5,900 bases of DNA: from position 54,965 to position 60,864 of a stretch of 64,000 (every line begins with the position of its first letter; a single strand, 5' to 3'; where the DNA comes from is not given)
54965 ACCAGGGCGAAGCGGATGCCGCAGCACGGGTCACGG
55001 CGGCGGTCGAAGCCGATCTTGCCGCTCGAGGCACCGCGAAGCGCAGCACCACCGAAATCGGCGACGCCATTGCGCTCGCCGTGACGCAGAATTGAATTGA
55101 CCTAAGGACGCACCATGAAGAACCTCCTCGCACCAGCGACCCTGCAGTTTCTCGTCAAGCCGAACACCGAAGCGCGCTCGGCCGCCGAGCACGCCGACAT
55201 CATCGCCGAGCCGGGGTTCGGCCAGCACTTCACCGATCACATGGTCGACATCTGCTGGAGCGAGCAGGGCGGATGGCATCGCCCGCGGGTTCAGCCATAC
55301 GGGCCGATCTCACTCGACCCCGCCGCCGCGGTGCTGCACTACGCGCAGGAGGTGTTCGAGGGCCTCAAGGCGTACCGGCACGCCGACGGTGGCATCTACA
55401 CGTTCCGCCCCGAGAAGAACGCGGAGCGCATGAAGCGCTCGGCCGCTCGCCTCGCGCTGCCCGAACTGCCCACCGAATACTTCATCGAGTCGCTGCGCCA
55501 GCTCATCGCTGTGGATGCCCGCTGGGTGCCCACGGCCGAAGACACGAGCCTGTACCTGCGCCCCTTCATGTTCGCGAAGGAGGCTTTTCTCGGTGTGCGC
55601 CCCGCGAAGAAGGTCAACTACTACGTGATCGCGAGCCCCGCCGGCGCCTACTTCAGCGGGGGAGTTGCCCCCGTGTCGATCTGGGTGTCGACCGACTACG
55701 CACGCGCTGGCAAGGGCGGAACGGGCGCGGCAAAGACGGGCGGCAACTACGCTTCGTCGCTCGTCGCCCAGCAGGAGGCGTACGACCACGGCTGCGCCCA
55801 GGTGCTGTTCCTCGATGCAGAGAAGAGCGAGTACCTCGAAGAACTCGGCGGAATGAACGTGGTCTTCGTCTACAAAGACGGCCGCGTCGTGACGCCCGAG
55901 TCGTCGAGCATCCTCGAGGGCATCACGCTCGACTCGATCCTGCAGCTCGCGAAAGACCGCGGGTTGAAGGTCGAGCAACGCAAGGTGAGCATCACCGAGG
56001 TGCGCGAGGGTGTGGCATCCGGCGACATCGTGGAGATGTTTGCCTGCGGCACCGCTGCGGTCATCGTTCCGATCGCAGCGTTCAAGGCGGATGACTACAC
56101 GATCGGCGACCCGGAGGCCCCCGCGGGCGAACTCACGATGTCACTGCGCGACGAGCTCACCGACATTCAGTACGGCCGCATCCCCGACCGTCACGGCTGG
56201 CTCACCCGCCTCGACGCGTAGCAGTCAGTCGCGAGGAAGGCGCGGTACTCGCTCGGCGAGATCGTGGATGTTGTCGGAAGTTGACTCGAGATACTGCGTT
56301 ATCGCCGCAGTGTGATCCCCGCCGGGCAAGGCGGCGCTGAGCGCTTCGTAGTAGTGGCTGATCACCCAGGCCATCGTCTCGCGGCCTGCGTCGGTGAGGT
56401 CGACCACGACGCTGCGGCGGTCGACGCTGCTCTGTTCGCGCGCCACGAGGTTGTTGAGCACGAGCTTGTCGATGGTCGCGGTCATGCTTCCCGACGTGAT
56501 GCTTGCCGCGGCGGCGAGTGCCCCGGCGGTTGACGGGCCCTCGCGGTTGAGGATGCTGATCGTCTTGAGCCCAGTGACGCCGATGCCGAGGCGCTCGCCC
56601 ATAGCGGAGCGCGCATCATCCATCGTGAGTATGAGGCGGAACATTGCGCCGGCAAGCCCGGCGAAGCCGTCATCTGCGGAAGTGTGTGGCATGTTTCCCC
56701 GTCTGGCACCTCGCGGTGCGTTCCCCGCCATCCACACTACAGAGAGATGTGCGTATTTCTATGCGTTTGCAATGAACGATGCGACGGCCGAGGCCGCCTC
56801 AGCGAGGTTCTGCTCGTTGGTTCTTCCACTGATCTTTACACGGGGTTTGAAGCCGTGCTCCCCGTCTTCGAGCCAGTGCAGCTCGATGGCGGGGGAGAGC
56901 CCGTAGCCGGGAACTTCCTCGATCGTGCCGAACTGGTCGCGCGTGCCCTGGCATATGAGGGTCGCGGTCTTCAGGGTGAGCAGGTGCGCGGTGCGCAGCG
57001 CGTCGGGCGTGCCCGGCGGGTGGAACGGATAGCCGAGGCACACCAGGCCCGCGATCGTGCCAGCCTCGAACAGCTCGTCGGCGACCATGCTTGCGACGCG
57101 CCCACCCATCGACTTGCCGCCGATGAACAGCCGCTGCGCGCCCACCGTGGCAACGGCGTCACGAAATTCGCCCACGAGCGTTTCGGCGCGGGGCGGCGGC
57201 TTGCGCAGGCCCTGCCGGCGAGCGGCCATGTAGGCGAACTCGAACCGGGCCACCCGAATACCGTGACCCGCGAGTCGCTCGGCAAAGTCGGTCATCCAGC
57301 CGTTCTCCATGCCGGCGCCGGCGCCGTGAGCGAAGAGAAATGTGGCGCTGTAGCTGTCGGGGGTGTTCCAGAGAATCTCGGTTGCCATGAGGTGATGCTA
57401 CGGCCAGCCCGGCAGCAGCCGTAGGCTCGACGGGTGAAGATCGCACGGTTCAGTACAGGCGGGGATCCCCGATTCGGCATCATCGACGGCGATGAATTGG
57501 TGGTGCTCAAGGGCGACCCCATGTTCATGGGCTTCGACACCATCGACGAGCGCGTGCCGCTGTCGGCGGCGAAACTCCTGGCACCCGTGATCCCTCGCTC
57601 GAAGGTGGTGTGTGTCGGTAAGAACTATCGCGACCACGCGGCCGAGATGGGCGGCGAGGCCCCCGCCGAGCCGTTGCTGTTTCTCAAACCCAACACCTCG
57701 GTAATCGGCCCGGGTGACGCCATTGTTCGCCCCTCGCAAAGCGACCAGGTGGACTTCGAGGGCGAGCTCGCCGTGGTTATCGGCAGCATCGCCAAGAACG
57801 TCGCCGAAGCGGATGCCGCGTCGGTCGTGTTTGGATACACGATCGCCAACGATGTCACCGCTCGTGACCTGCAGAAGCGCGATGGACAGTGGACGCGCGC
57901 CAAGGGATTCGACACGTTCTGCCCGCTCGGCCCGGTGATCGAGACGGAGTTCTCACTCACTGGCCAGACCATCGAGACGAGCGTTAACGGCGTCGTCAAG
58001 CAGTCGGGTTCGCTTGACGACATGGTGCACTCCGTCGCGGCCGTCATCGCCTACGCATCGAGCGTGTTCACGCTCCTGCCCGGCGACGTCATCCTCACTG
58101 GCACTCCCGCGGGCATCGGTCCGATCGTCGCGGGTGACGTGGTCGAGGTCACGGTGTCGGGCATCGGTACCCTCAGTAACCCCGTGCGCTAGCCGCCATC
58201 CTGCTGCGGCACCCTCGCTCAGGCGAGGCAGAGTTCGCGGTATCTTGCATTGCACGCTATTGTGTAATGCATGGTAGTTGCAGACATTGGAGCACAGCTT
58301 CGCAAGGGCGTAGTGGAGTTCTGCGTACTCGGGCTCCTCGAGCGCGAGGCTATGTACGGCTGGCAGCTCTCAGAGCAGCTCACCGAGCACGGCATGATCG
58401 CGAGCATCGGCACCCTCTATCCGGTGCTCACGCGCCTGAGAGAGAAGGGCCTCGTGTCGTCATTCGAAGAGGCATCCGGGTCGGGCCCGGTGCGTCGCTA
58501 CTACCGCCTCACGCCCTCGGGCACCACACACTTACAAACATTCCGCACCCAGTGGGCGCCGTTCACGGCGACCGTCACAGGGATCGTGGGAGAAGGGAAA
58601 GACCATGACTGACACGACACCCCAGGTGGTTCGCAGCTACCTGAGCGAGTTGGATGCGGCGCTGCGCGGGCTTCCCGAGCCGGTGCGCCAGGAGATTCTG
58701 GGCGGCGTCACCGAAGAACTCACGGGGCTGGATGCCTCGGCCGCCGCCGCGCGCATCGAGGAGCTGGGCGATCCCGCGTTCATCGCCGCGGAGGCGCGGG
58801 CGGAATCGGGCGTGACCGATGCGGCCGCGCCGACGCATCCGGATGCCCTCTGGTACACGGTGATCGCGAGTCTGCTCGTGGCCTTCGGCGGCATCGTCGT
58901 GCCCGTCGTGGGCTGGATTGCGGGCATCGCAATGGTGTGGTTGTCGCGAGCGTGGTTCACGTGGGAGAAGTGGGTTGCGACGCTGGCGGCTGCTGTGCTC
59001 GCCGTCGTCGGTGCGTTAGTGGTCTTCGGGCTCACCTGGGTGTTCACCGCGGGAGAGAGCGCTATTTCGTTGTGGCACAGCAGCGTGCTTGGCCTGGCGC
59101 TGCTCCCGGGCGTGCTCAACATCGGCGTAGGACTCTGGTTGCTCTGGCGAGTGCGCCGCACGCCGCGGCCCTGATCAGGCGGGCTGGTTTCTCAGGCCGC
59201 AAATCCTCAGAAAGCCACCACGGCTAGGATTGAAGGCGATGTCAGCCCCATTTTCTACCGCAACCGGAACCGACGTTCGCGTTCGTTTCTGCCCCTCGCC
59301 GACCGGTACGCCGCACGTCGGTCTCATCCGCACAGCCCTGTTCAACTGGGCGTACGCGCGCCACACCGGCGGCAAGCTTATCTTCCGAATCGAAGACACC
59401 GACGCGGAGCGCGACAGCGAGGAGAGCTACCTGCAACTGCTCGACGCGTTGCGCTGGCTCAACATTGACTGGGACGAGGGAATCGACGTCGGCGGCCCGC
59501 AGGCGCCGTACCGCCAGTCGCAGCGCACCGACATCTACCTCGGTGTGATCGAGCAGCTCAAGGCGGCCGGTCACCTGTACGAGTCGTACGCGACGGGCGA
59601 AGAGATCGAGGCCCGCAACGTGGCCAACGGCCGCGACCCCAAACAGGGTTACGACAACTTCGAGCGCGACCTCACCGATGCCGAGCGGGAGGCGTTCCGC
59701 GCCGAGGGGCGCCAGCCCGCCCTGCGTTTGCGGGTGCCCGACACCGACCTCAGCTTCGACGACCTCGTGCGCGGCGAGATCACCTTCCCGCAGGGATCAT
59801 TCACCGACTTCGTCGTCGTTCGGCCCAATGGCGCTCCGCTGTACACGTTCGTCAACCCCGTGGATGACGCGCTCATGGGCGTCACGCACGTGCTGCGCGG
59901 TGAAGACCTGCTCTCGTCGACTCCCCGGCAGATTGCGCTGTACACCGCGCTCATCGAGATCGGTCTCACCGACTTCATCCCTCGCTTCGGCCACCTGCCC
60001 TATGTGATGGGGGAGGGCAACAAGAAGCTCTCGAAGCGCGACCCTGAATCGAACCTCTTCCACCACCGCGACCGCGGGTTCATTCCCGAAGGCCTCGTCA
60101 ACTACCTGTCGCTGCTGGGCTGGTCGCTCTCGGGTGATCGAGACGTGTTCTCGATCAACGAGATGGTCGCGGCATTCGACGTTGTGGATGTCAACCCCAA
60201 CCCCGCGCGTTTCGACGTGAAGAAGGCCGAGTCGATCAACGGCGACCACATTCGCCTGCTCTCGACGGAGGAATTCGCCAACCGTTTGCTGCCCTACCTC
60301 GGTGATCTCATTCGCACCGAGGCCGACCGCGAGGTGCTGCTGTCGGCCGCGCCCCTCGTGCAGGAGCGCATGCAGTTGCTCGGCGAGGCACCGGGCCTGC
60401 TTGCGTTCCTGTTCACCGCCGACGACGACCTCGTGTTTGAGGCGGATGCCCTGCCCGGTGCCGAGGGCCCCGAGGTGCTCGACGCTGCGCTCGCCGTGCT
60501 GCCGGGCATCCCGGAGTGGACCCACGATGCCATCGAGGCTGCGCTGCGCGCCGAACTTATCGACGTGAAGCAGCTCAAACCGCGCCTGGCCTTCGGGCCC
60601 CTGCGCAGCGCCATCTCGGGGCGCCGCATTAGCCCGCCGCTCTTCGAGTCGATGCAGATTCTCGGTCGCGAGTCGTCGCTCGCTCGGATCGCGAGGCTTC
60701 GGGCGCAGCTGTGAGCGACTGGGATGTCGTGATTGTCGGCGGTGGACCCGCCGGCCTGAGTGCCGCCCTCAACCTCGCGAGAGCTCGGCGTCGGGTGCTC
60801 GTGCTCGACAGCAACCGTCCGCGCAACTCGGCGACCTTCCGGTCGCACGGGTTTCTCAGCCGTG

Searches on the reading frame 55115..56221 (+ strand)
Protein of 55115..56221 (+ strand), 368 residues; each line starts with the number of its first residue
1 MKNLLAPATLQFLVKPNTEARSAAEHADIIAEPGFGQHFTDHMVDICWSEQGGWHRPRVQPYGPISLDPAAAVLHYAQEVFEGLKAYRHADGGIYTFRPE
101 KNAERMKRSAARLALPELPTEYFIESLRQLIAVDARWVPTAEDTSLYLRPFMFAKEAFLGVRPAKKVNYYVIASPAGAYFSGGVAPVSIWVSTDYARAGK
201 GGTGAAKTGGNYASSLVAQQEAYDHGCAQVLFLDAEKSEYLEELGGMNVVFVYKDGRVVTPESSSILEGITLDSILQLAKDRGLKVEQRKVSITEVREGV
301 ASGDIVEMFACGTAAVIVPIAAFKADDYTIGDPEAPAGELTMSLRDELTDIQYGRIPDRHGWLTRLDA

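Call 69: search_protein_families(library=pfam, proteins=[window:55115-56221:+], max_evalue=0.001)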
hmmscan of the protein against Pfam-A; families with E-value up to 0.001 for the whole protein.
window:55115-56221:+ (368 aa): 1 family
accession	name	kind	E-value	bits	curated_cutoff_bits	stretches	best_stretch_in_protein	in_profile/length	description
PF01063.24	Aminotran_4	-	3.4e-33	115.8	28.5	1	80-322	2-222/223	Amino-transferase class IV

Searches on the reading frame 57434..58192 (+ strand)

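Call 69: search_protein_families(library=pfam, proteins=[window:57434-58192:+], max_evalue=0.001)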
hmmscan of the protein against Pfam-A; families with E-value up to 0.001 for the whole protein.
window:57434-58192:+ (252 aa): 2 families
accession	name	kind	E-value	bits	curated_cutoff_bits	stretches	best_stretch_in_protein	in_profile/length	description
PF01557.24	FAA_hydrolase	-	2.8e-71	240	23.9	1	57-252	1-214/214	Fumarylacetoacetate (FAA) hydrolase C-terminal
PF10370.14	Rv2993c-like_N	-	8.2e-17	62.3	21.3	1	1-51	1-50/50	Rv2993c-like, N-terminal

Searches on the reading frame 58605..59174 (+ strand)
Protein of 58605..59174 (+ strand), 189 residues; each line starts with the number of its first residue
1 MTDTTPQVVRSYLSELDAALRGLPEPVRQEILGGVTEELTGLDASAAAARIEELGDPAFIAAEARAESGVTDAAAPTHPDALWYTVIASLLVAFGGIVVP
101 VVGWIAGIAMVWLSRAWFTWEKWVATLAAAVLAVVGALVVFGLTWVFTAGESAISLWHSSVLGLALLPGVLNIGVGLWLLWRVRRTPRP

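Call 69: search_protein_families(library=pfam, proteins=[window:58605-59174:+], max_evalue=0.001)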
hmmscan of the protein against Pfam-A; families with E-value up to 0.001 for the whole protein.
window:58605-59174:+ (189 aa): 1 family
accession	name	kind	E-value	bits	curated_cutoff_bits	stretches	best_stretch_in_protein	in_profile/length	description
PF22564.2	HAAS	-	1.2e-09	38.8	27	1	12-63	2-55/55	HAAS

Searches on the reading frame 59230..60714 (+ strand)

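Call 69: search_protein_families(library=pfam, proteins=[window:59230-60714:+], max_evalue=0.001)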
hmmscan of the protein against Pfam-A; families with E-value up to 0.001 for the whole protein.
window:59230-60714:+ (494 aa): 2 families
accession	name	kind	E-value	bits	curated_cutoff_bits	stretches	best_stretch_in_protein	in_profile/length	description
PF00749.27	tRNA-synt_1c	-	8.7e-75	252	23.4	1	16-332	2-311/314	tRNA synthetases class I (E and Q), catalytic domain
PF19269.4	Anticodon_2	-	2e-24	87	23.6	1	348-489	1-139/141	Anticodon binding domain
